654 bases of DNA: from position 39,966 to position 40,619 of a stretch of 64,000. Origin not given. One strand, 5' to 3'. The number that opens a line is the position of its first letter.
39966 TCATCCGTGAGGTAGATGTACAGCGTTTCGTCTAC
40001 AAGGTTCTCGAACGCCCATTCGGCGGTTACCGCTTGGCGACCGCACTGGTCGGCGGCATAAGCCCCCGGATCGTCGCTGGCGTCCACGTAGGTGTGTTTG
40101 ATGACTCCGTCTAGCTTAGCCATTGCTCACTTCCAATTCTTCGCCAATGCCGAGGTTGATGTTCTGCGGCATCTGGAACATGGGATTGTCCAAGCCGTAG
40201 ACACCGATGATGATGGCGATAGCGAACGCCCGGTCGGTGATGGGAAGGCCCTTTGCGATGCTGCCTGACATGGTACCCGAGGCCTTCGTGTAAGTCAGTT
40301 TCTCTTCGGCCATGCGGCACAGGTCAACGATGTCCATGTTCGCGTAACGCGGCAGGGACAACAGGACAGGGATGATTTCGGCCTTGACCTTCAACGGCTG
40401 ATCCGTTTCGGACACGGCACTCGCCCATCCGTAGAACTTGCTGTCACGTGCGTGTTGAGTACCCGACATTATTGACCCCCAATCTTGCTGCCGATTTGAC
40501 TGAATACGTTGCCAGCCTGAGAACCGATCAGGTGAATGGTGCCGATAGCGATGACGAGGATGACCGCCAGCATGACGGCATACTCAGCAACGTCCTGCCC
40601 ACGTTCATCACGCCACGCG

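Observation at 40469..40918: Phage protein ending in a bona fide Flp/Tad-type pilin module with an intact G/XXXXEY processing site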

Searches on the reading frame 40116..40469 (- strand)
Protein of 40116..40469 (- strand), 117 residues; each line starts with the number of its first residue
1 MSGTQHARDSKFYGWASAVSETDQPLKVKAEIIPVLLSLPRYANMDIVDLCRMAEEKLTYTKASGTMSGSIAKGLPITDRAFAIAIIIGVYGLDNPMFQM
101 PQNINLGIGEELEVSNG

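Call 15: search_protein_families(library=phrogs, proteins=[window:40116-40469:-], max_evalue=0.01)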
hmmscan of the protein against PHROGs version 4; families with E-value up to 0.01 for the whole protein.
window:40116-40469:- (117 aa): 0 families

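Call 71: find_homologous_proteins(query=window:40116-40469:-, max_evalue=0.001)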
Query window:40116-40469:- (117 aa): 11 proteins with E <= 0.001 among 20 candidates.
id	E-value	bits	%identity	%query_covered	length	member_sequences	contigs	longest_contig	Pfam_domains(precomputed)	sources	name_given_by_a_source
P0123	5.2e-70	250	100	100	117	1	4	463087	-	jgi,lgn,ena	jgi:hypothetical protein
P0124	3.6e-34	135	61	87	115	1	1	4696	-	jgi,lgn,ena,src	-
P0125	8.8e-32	127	56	93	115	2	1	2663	-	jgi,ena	-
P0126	7.3e-31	124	52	93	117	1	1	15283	-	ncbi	-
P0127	5.5e-28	115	55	89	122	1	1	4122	-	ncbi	-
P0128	9.7e-28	114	56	89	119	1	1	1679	-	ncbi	-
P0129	4.5e-26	109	52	87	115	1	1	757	-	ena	-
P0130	6.3e-24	102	51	85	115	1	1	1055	-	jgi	-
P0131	2.3e-22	97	52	84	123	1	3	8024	-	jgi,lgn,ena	-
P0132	7.2e-22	96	53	76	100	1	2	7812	-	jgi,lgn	jgi:hypothetical protein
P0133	1.1e-17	82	51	67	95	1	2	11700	-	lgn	-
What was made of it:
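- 40116..40469 (-): Conserved partner gene (117 aa). Its ATG overlaps the flp stop codon (TAATG). Only 11 homologues exist, none annotated (call 71).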

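Call 85: search_protein_families(library=padloc, proteins=[window:40116-40469:-], max_evalue=0.01)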
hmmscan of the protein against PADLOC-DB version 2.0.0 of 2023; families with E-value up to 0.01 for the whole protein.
window:40116-40469:- (117 aa): 0 families

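Call 86: predict_structure(alignment_id=A4)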
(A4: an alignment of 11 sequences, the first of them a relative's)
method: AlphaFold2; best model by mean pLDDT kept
length: 117 residues; sequences in the alignment: 11
mean_pLDDT: 60.1   pTM: 0.48
mean pLDDT of the five models: 60.1, 58.4, 54.5, 45.0, 40.5
residues with pLDDT >= 90: 0; 70-90: 42; 50-70: 28; < 50: 47
segments of 3 or more residues with pLDDT < 50: 1-6, 12-24, 61-71, 102-117
pLDDT, mean of each block of 10 residues (from residue 1): 45 43 60 84 86 74 46 65 78 55 42 37
secondary structure, 60 per line:
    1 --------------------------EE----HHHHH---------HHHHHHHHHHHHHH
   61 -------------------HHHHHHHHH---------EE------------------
elements in order: H33-37 H47-60 H80-88
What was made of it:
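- Tried and rejected: The AlphaFold model of the 117-aa partner reached only pLDDT 60, so I ran no fold search on it (call 86).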
